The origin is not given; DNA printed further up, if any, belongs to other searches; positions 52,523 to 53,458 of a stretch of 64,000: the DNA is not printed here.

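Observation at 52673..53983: SprT/Wss1-like zincin fused to AN1 zinc fingers and a membrane anchor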

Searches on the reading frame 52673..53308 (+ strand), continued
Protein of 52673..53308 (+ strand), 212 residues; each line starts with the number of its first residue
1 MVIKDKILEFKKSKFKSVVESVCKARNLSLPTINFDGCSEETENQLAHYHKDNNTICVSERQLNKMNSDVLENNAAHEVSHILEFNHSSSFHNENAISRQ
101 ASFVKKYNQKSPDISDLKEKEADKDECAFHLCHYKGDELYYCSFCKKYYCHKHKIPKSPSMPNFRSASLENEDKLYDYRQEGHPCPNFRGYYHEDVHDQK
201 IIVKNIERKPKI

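Call 67: find_homologous_proteins(query=A2, max_evalue=0.001)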
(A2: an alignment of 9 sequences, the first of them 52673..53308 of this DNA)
Query A2 (9 sequences) (212 aa, profile of the alignment): 61 proteins with E <= 0.001 among 873 candidates.
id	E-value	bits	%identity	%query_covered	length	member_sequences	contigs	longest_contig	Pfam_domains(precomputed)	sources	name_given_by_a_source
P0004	2.2e-94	333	42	88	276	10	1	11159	-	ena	-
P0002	4.2e-91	322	45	86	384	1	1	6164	-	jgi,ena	-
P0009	5.0e-87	309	32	90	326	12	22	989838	-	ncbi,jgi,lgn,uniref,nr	ncbi:hypothetical protein Micr_00767 [Candidatus Micrarchaeum sp.]|jgi:hypothetical protein|uniref:A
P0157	2.6e-86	307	39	88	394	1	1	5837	-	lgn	-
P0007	1.5e-85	304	34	92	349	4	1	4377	-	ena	-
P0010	6.5e-84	299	34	84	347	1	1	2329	-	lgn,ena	-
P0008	7.5e-83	295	34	88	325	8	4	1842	-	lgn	-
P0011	3.2e-81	290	46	73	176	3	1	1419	-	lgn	-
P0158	3.4e-81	290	39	87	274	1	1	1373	-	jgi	jgi:hypothetical protein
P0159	1.5e-80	288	35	88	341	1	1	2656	-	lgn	-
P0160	3.0e-80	287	33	88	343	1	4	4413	-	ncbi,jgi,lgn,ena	jgi:hypothetical protein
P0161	5.3e-78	280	42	88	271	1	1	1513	-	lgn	-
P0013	5.4e-74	267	40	83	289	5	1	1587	-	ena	-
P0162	1.5e-72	262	45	68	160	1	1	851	-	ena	-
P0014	4.1e-71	257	40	79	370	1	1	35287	-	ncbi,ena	-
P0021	2.9e-64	235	39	90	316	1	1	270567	-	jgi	jgi:hypothetical protein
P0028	6.2e-59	217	38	79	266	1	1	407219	-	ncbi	-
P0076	3.9e-43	166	34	95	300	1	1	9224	PF08325.17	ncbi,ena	-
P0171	2.2e-39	153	53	47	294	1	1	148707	-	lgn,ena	-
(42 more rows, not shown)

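Call 68: find_encoding_contigs(protein=P0021, flank=5000, max_places=1)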
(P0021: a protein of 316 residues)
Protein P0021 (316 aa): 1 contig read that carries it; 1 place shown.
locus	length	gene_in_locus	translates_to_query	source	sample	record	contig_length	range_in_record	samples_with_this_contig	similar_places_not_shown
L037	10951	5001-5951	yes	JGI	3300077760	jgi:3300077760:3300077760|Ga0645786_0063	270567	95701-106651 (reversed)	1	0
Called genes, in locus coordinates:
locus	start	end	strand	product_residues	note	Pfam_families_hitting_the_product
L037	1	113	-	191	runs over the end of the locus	PF07362:CcdA (weak)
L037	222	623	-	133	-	PF00293:NUDIX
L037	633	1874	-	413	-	PF13563:2_5_RNA_ligase2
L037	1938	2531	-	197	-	PF04011:LemA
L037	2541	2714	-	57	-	-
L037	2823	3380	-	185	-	-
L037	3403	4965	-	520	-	-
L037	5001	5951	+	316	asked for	-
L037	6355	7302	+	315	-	PF03881:Fructosamin_kin, PF01636:APH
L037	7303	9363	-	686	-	-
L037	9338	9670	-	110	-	-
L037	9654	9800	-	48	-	-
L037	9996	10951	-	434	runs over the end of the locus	PF00589:Phage_integrase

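Call 69: find_encoding_contigs(protein=P0028, flank=5000, max_places=1)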
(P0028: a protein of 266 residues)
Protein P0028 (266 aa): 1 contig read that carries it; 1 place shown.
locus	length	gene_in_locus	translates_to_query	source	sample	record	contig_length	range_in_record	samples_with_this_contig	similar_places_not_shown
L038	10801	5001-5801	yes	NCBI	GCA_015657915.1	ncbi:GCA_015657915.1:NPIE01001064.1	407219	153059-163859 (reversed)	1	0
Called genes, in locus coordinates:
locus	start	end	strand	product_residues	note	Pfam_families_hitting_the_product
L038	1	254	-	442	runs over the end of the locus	PF00324:AA_permease, PF03845:Spore_permease, PF13520:AA_permease_2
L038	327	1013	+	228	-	-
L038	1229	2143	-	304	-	-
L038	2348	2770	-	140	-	-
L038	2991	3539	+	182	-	-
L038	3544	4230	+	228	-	PF11848:DUF3368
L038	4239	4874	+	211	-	PF02732:ERCC4, PF12826:HHH_2, PF14520:HHH_5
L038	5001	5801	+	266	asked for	-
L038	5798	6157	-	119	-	-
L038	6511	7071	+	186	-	PF01725:Ham1p_like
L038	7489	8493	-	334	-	PF02547:Queuosine_synth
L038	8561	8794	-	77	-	PF07927:HicA_toxin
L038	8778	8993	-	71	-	-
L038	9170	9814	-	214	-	PF00702:Hydrolase, PF13419:HAD_2, PF13242:Hydrolase_like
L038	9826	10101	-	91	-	-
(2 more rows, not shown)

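Call 70: find_encoding_contigs(protein=P0171, flank=5000, max_places=1)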
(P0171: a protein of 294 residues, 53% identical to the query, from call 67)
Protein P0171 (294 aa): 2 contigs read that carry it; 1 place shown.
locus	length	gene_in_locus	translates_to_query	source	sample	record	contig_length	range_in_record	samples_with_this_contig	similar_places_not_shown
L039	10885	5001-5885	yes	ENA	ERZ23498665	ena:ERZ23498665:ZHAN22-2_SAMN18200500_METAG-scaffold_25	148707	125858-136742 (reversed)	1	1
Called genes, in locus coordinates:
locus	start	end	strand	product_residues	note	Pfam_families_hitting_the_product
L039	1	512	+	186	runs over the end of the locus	PF22769:DCD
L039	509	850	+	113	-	-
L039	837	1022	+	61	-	-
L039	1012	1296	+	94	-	-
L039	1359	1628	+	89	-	-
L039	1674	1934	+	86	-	-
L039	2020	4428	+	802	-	PF02516:STT3, PF22627:AglB_core-like, PF18079:AglB_L1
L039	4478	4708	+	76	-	-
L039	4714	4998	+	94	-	-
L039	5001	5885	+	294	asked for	-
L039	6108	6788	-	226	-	-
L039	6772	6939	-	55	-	-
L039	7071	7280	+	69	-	-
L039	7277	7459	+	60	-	-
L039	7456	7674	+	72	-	-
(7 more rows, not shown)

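Call 71: find_encoding_contigs(protein=P0014, flank=5000, max_places=1)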
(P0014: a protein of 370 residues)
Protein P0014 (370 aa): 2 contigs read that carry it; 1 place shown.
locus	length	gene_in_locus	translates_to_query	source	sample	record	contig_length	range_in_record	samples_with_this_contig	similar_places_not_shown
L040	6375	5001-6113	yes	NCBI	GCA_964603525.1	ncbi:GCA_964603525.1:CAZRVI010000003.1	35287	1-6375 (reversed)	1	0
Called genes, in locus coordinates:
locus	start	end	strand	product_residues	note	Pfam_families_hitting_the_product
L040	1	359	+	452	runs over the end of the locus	PF27421:TP_0855_helical (weak)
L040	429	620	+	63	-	-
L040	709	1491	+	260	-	PF01978:TrmB, PF11495:TrmB_EBD_N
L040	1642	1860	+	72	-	-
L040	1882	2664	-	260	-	PF06550:SPP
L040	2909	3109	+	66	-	-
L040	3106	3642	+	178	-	PF04011:LemA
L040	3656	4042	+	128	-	-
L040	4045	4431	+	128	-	PF00293:NUDIX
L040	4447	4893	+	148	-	PF13392:HNH_3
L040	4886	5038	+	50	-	-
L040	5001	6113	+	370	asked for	-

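Call 76: fold_search(model_id=the predicted structure, library=viral)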
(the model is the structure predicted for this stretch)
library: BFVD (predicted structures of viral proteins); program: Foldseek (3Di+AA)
matches with E <= 10: 330; with E <= 0.001: 2
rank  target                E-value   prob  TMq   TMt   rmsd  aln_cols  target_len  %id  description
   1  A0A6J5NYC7            1.5e-04  1.00  0.36  0.32  21.8       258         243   15  Uncharacterized protein [uncultured Caudovirales phage]
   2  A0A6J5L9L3            6.5e-04  1.00  0.34  0.40   3.8       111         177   20  IrrE N-terminal-like domain-containing protein [uncultured Caudovirales phage]
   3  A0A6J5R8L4            1.2e-03  1.00  0.38  0.22   3.5       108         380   21  DUF7168 domain-containing protein [uncultured Caudovirales phage]
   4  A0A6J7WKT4            2.0e-03  1.00  0.31  0.47   4.4       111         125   16  SprT Protein SprT [uncultured Caudovirales phage]
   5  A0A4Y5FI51            2.9e-03  1.00  0.38  0.41  21.3       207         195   14  (no name in the UniProt tables at hand)
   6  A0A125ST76            2.9e-03  0.99  0.32  0.37  20.0       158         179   17  (no name in the UniProt tables at hand)
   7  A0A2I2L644            3.2e-03  1.00  0.37  0.42   7.0       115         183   20  Transmembrane domain-containing protein [Orpheovirus IHUMI-LCC2]
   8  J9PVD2                3.9e-03  1.00  0.31  0.50   4.3       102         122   18  Uncharacterized protein [Bacillus phage BCD7]
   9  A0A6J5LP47            6.0e-03  1.00  0.38  0.25   5.7       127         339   16  Uncharacterized protein [uncultured Caudovirales phage]
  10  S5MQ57                6.4e-03  1.00  0.35  0.43   6.0       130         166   15  Uncharacterized protein [Sinorhizobium phage phiM12]
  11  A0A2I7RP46            7.2e-03  1.00  0.28  0.26   3.9        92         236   12  (no name in the UniProt tables at hand)
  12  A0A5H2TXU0            8.7e-03  1.00  0.36  0.39   5.0       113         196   12  (no name in the UniProt tables at hand)
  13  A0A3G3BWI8            8.7e-03  1.00  0.36  0.19   3.4       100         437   11  (no name in the UniProt tables at hand)
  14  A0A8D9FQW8            8.7e-03  0.99  0.27  0.31   6.0       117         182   14  SprT-like domain-containing protein [uncultured marine phage]
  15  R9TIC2                8.7e-03  0.96  0.34  0.27  18.3       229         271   13  SprT-like domain-containing protein [Vibrio phage nt-1]
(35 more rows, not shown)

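Call 82: list_cluster_members(proteins=[P0045, P0058, P0085, P0087, P0099, P0104, P0147, P0156, P0022, P0037])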
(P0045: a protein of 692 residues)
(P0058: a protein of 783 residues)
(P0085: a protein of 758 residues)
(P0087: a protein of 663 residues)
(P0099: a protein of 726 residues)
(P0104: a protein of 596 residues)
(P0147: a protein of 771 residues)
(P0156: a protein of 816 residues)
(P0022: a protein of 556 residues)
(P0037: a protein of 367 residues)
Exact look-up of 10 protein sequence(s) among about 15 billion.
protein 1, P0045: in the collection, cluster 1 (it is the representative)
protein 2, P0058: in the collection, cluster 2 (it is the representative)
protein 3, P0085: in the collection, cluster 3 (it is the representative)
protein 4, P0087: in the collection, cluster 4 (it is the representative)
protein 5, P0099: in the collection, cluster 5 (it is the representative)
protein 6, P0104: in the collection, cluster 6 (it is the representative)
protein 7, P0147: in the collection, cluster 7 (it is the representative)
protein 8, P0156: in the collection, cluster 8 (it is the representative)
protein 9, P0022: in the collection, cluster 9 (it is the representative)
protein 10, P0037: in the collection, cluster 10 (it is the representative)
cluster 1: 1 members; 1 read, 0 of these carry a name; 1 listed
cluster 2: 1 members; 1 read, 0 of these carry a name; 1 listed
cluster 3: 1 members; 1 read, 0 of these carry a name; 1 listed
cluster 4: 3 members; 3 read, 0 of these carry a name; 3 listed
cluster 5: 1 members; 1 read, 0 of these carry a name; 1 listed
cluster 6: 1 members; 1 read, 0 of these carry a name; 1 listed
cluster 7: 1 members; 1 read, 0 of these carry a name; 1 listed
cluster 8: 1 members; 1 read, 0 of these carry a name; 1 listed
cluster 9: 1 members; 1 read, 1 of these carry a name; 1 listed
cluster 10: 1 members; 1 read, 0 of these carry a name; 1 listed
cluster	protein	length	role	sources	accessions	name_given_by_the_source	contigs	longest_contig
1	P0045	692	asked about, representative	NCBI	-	-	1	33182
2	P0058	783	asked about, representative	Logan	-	-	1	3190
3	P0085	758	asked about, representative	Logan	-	-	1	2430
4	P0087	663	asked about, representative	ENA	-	-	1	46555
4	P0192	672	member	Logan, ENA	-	-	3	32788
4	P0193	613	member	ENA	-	-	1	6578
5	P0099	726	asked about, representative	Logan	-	-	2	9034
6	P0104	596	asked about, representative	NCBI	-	-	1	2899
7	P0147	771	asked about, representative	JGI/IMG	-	-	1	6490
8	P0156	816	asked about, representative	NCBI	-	-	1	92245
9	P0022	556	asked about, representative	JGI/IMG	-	hypothetical protein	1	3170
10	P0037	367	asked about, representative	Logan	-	-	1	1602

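Call 83: search_protein_families(library=pfam, proteins=[P0045, P0046, P0087, P0099, P0120, P0058, P0085, P0147, P0156, P0152], max_evalue=0.001)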
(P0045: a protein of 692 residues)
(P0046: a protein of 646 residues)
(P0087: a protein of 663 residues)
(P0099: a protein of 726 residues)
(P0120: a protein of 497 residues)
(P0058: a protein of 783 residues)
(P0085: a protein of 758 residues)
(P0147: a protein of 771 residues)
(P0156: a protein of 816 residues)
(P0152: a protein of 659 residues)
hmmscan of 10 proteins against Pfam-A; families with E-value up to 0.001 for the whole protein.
P0045 (692 aa): 0 families

P0046 (646 aa): 1 family
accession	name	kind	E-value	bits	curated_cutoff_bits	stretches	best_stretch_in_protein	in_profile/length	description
PF08325.16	WLM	-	0.00098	19.7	26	0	69-108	77-116/190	WLM domain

P0087 (663 aa): 0 families

P0099 (726 aa): 1 family
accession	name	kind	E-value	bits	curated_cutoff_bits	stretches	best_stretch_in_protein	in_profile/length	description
PF05048.19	NosD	-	9.6e-07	28.9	23.6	1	316-509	30-212/212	Periplasmic copper-binding protein (NosD)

P0120 (497 aa): 3 families
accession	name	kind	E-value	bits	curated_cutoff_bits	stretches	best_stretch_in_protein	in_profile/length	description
PF01428.23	zf-AN1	-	0.00011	22.7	27.9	1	215-240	1-28/40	AN1-like Zinc finger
PF04236.20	Transp_Tc5_C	-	0.00045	21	27.4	1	213-240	28-55/63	Tc5 transposase C-terminal domain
PF17982.7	C5HCH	-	0.00077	20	26.3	0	218-248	5-35/50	NSD Cys-His rich domain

P0058 (783 aa): 2 families
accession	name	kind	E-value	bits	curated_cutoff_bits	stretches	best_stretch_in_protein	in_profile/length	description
PF01428.23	zf-AN1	-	9e-08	32.6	27.9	1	260-294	1-37/40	AN1-like Zinc finger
PF01841.26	Transglut_core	-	3.2e-05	24.6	23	1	644-713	3-70/108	Transglutaminase-like superfamily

P0085 (758 aa): 2 families
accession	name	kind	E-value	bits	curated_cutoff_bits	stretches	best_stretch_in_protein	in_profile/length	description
PF00188.32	CAP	-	1.9e-15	58.2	21.1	1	609-755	2-115/117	Cysteine-rich secretory protein family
PF01428.23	zf-AN1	-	2.9e-12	46.9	27.9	2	301-338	1-37/40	AN1-like Zinc finger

P0147 (771 aa): 1 family
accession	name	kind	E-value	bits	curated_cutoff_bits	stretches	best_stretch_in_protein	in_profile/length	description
PF00188.32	CAP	-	2.6e-14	54.5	21.1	1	621-733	2-104/117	Cysteine-rich secretory protein family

P0156 (816 aa): 1 family
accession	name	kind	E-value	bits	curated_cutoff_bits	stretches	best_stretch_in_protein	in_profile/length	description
PF01841.26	Transglut_core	-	1.2e-08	35.7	23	1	608-680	6-75/108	Transglutaminase-like superfamily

P0152 (659 aa): 2 families
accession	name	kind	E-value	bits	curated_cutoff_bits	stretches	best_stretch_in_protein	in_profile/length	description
PF00188.32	CAP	-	4.3e-14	53.8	21.1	1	537-657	2-117/117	Cysteine-rich secretory protein family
PF01428.23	zf-AN1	-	6.2e-12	45.9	27.9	1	340-377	1-38/40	AN1-like Zinc finger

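Call 90: search_dna_similar(query=window:52673-53308:+, collection=phages, mode=protein, max_evalue=0.01, max_rows=8)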
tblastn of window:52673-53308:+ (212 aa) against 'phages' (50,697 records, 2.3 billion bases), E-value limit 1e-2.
No match.

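Call 91: search_dna_similar(query=window:52673-53308:+, collection=plasmids, mode=protein, max_evalue=0.01, max_rows=8)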
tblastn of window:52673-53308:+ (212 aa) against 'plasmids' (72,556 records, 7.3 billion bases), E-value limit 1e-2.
No match.

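Call 92: find_related_loci(query=A2, collection=viral_contigs, flank=6000)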
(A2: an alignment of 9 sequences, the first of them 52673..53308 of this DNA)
Query A2 (212 aa) in viral_contigs; peptide patterns used: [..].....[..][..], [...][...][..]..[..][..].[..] (x = any residue, [..] = any of these).
106 stretches matched a pattern, but none encodes a relative of the query by tblastn (E <= 1e-3).
